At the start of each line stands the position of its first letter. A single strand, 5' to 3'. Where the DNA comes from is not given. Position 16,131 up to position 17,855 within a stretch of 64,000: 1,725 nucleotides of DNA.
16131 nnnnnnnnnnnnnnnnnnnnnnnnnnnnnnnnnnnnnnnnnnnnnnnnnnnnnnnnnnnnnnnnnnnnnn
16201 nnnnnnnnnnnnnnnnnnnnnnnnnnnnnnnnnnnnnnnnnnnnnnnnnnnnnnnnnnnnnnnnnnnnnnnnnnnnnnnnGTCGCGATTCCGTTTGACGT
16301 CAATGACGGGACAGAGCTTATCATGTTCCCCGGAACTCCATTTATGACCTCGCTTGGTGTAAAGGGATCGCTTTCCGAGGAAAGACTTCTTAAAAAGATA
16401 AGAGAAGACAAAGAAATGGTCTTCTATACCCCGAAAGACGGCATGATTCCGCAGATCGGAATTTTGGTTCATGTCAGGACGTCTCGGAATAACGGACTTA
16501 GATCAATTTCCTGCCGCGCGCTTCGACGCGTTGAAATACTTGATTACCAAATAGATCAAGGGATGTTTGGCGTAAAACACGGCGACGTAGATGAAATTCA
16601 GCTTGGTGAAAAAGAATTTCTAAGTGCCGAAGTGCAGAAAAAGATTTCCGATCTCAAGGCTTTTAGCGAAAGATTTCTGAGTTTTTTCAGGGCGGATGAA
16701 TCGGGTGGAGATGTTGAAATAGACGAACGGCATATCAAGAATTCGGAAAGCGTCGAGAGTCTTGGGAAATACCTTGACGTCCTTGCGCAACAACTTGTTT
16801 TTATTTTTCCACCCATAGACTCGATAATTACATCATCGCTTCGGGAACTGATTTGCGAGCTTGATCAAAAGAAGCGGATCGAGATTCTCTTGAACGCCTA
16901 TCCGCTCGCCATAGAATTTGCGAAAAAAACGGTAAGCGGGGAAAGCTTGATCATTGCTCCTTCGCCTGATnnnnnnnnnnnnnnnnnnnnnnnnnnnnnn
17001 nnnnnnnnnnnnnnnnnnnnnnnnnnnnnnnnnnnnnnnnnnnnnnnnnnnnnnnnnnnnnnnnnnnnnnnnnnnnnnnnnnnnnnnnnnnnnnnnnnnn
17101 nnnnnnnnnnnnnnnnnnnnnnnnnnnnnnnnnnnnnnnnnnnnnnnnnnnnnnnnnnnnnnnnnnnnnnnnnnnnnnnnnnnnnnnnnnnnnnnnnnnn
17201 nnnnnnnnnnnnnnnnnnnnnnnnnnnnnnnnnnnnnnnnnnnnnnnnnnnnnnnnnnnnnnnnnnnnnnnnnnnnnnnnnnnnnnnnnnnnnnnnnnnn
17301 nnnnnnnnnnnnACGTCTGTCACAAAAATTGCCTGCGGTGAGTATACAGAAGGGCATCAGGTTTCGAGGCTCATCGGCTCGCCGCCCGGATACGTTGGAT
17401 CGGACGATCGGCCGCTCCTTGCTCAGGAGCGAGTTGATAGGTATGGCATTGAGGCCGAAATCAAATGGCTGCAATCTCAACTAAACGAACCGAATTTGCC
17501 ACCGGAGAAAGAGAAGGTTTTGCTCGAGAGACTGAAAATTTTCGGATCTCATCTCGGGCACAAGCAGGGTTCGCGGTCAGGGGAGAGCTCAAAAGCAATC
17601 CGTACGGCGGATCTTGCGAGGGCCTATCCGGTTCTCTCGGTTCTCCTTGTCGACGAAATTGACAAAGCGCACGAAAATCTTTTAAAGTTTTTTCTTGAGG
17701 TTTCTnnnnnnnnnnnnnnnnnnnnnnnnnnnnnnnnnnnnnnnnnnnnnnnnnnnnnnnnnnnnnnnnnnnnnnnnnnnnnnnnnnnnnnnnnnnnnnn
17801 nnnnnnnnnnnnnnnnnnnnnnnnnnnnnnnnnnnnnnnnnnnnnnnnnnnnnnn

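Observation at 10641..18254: Four-gene accessory block of unassignable proteins: 915-aa orphan, triplicated membrane protein, HAD hydrolase, Clp-like ATPase with novel N-terminus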

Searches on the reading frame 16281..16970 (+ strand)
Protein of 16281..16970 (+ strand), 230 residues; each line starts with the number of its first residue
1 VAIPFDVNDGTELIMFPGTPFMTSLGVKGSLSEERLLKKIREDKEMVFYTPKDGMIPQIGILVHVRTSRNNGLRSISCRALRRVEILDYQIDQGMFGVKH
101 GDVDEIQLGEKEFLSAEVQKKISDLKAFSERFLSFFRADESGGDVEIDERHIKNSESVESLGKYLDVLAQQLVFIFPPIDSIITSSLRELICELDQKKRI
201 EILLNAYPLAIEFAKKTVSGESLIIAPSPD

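Call 31: search_protein_families(library=pfam, proteins=[window:16281-16970:+], max_evalue=10)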
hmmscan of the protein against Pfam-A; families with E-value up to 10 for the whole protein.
window:16281-16970:+ (230 aa): 0 families

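Call 103: search_solved_structures(query=A7, max_evalue=10, show_alignments=2)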
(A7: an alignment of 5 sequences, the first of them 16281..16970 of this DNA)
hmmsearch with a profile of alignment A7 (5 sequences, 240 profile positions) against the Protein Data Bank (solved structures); distinct sequences matched with E-value up to 10: 4.
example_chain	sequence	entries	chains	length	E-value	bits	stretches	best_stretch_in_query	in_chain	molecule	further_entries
6mv3_A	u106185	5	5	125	0.098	15.1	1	51-106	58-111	Troponin C, slow skeletal and cardiac muscles,Troponin I, cardiac muscle chimera | Troponin C, slow skeletal and cardiac muscles,Troponin I, cardiac muscle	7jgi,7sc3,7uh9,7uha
5vln_A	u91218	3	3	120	0.1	15.1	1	51-105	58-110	Troponin C, slow skeletal and cardiac muscles,Troponin I, cardiac muscle | Troponin C, Troponin I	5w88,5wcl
7sc2_A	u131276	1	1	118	0.1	15.1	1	51-105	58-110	Troponin C, slow skeletal and cardiac muscles,Troponin I, cardiac muscle chimera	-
1tiq_A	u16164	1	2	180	1.1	11.7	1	131-196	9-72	Protease synthase and sporulation negative regulatory protein PAI 1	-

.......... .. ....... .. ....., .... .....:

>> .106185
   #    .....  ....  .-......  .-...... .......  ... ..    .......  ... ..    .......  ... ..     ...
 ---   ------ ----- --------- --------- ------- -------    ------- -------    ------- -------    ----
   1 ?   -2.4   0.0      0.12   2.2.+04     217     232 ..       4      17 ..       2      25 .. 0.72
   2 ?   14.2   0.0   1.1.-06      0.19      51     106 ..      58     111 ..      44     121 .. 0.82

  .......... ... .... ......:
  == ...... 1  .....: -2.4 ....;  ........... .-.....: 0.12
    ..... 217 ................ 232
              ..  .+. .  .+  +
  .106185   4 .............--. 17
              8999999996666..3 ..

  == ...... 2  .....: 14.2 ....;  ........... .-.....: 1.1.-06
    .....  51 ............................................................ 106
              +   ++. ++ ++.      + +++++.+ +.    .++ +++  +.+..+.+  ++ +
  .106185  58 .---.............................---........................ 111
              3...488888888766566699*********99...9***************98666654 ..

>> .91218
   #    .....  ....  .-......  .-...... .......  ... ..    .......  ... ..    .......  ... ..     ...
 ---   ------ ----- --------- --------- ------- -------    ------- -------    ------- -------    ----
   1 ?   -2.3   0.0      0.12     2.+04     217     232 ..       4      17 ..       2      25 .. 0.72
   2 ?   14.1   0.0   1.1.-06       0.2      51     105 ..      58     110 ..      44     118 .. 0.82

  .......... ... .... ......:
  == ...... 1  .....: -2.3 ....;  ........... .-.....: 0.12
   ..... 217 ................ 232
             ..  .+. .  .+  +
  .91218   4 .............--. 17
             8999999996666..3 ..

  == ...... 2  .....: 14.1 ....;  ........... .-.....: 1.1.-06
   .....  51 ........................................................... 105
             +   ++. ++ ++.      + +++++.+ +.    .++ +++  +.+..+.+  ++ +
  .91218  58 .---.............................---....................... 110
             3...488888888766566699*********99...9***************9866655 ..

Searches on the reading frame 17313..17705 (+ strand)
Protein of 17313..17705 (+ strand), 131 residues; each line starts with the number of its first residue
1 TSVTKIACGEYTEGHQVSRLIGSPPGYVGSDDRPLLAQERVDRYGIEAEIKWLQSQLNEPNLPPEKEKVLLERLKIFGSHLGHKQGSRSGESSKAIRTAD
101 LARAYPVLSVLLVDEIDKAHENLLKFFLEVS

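Call 61: find_related_loci(query=A5, collection=metagenome_contigs, flank=10000)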
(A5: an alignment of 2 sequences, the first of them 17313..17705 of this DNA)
Query A5 (131 aa) in metagenome_contigs; peptide patterns used: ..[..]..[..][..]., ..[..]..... (x = any residue, [..] = any of these).
323 stretches matched a pattern; 2 encode a relative of the query (tblastn E <= 1e-3); 2 distinct loci.
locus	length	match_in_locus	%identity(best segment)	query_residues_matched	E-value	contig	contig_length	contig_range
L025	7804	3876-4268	100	1-131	7e-88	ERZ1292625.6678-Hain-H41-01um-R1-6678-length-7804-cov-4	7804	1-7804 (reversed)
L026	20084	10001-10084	54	2-29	4e-7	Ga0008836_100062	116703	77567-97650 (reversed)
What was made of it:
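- Tried and rejected: A metagenome scan with patterns specific to the insertion found only the same organism (call 61).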
